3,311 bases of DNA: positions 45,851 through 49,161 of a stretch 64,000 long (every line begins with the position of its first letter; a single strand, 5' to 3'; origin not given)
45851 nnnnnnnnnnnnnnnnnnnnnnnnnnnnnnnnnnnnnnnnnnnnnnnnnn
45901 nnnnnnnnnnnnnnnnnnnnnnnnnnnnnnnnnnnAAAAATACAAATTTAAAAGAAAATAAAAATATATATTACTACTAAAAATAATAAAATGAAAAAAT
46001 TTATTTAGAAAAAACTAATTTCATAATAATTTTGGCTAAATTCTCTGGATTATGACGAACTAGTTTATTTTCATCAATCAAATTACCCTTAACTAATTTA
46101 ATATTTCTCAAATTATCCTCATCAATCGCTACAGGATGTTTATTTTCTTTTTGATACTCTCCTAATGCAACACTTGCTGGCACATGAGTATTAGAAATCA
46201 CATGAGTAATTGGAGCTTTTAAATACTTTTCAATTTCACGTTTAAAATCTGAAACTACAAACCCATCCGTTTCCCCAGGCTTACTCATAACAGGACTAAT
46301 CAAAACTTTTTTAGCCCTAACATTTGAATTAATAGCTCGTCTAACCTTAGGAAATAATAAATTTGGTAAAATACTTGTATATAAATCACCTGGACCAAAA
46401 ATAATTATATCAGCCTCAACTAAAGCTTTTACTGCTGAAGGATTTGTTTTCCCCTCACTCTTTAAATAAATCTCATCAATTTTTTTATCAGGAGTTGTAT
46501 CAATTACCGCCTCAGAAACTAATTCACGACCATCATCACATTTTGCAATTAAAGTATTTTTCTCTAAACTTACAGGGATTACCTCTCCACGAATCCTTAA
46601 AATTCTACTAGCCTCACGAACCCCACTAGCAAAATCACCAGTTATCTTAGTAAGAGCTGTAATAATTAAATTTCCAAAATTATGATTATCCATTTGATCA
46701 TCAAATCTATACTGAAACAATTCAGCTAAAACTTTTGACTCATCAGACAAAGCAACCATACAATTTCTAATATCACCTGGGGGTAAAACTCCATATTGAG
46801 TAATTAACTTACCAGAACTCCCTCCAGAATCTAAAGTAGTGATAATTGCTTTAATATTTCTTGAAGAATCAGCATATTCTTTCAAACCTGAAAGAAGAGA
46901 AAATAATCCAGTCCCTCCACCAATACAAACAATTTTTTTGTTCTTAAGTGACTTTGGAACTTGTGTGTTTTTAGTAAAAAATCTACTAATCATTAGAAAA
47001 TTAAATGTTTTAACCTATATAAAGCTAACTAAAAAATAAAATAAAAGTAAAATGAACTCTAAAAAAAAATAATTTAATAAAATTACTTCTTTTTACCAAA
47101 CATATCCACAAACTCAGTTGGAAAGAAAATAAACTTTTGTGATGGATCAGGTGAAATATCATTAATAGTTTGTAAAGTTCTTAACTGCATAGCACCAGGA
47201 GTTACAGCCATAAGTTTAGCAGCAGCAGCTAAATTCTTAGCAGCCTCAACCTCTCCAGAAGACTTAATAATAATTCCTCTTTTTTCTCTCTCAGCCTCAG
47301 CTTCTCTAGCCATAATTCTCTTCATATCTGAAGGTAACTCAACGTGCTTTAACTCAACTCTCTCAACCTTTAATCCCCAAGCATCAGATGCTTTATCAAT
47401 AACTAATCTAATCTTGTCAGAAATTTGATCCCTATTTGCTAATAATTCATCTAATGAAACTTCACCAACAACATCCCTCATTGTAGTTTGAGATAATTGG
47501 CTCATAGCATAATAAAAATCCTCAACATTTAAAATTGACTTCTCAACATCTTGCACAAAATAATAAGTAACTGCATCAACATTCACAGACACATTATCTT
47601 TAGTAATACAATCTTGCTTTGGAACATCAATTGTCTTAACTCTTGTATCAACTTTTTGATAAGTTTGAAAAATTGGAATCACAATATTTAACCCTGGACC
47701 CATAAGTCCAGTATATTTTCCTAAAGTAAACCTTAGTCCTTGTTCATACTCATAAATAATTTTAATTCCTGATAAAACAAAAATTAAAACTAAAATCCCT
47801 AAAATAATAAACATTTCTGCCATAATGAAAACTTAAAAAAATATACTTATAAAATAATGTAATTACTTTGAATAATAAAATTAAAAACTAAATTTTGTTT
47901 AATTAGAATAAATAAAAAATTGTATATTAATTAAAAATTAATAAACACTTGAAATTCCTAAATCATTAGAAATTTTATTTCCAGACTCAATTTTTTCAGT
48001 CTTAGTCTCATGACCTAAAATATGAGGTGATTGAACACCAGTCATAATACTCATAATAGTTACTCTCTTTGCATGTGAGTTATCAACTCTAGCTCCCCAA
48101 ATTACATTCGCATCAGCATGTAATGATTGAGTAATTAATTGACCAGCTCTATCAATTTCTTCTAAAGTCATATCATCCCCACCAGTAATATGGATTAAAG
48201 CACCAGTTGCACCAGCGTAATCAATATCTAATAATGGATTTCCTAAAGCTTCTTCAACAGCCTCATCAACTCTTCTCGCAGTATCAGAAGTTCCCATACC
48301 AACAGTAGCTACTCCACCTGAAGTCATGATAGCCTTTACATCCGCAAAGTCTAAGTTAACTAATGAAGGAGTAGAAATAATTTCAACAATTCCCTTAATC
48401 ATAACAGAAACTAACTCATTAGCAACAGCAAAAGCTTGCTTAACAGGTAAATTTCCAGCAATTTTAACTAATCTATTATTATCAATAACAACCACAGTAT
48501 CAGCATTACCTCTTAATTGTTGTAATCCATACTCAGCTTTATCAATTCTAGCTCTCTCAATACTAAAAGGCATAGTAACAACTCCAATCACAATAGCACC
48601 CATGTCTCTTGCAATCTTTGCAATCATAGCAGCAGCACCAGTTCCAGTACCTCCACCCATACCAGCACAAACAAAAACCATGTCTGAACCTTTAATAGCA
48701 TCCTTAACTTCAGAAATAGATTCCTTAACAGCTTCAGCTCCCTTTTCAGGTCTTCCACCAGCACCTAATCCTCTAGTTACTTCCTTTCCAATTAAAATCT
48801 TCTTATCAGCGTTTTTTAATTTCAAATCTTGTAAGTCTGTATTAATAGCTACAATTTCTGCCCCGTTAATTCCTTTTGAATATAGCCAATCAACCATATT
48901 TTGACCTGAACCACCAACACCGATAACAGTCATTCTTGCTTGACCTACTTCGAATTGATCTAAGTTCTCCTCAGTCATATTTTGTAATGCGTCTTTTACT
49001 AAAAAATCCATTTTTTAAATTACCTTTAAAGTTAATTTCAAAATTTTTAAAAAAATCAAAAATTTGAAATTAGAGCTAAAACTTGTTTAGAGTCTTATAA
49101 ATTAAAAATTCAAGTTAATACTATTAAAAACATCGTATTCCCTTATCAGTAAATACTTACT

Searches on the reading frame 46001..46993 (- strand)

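Call 21: search_protein_families(library=pfam, proteins=[window:46001-46993:-], max_evalue=0.001)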
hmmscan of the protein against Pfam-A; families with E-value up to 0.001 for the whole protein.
window:46001-46993:- (330 aa): 1 family
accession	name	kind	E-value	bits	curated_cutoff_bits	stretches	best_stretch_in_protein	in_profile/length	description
PF01933.23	CofD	-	2.3e-85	286.7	30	1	21-299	1-283/290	2-phospho-L-lactate transferase CofD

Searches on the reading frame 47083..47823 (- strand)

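Call 21: search_protein_families(library=pfam, proteins=[window:47083-47823:-], max_evalue=0.001)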
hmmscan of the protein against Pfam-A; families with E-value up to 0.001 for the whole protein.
window:47083-47823:- (246 aa): 2 families
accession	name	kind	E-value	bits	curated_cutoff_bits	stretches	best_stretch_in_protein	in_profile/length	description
PF01145.31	Band_7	-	4.4e-36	125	23.6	1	22-189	2-166/176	SPFH domain / Band 7 family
PF13421.11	Band_7_1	-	4.6e-05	23.6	24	1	100-175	130-207/211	SPFH domain-Band 7 family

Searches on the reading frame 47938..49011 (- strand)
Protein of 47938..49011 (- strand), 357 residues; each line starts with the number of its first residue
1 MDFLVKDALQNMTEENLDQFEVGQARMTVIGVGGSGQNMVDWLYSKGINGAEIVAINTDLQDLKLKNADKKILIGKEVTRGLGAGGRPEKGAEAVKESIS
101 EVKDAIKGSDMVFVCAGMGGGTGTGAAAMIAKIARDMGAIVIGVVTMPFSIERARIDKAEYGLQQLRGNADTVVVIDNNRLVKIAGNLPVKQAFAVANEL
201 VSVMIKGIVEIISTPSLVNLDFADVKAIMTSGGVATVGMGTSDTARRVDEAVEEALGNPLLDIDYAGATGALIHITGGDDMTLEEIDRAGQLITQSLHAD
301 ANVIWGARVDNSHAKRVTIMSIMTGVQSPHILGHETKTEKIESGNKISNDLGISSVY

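Call 24: search_protein_families(library=pfam, proteins=[window:47938-49011:-], max_evalue=0.001)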
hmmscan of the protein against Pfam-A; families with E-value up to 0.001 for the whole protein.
window:47938-49011:- (357 aa): 2 families
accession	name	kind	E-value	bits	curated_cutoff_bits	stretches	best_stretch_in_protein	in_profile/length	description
PF00091.31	Tubulin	-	1.1e-44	153.4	33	1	27-185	2-189/190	Tubulin/FtsZ family, GTPase domain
PF12327.13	FtsZ_C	-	2.5e-29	101.9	27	1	233-327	1-95/95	FtsZ family, C-terminal domain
